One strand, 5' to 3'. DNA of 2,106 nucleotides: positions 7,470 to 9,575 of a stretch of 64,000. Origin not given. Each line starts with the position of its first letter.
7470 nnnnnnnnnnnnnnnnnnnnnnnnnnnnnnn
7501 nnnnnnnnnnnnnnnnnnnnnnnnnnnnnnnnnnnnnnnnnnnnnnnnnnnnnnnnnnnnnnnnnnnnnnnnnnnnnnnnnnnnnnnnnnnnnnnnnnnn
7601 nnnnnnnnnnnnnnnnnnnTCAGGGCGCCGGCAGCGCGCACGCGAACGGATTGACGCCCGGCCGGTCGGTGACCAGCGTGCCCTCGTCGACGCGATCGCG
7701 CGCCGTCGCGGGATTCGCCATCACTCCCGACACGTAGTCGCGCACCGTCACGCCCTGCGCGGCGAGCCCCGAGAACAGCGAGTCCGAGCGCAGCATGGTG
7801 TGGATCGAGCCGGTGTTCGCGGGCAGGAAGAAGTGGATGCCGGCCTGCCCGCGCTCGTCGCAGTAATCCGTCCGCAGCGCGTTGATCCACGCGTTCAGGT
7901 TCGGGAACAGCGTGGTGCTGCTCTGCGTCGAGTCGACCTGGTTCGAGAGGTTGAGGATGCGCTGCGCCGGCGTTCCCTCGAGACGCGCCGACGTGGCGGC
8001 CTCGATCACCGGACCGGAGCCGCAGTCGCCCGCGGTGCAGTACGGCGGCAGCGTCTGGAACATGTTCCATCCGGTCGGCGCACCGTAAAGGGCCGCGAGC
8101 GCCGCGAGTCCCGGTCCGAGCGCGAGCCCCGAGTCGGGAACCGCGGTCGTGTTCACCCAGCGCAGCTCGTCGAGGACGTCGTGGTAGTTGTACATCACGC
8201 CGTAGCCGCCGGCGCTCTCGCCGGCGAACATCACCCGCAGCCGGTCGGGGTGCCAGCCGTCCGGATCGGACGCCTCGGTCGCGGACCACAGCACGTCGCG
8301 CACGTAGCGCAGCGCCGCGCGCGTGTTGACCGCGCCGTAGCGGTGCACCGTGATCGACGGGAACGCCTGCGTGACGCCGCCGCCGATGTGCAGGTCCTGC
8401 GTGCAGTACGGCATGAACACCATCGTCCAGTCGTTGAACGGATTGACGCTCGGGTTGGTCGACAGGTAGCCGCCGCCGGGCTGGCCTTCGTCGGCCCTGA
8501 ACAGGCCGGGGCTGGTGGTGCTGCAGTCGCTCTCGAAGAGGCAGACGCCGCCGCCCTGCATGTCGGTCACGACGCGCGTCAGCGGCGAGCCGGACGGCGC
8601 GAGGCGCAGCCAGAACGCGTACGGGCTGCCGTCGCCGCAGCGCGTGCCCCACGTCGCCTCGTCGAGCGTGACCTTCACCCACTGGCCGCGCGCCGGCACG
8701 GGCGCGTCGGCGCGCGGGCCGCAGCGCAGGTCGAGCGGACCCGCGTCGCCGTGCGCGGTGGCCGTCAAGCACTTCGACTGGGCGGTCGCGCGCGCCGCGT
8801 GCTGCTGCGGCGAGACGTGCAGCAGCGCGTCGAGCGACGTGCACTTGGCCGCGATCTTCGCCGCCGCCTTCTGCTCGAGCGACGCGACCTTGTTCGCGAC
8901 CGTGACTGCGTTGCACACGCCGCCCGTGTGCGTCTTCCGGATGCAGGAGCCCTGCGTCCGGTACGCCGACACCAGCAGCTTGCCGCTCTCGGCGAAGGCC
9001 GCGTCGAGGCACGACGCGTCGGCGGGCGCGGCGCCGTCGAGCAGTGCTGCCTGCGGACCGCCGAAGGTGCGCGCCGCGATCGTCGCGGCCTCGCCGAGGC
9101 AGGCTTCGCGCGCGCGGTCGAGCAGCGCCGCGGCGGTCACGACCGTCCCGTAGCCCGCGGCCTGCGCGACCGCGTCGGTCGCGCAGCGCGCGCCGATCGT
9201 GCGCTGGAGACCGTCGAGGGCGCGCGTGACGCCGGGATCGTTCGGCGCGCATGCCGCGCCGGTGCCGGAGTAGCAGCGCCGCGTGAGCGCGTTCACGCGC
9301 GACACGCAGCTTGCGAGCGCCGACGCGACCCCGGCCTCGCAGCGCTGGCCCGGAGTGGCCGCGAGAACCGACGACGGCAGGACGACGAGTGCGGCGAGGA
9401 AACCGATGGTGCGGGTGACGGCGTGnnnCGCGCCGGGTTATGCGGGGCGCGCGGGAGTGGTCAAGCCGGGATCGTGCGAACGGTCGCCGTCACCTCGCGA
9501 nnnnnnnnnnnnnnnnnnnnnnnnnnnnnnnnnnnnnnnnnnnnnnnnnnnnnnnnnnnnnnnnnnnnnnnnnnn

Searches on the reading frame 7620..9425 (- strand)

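Call 70: search_protein_families(library=pfam, proteins=[window:7620-9425:-], max_evalue=0.0001)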
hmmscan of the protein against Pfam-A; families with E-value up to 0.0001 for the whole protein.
window:7620-9425:- (601 aa): 1 family
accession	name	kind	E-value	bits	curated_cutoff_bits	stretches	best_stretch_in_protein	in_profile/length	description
PF03283.19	PAE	-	2.6e-12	47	26.6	1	255-434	15-187/355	Pectinacetylesterase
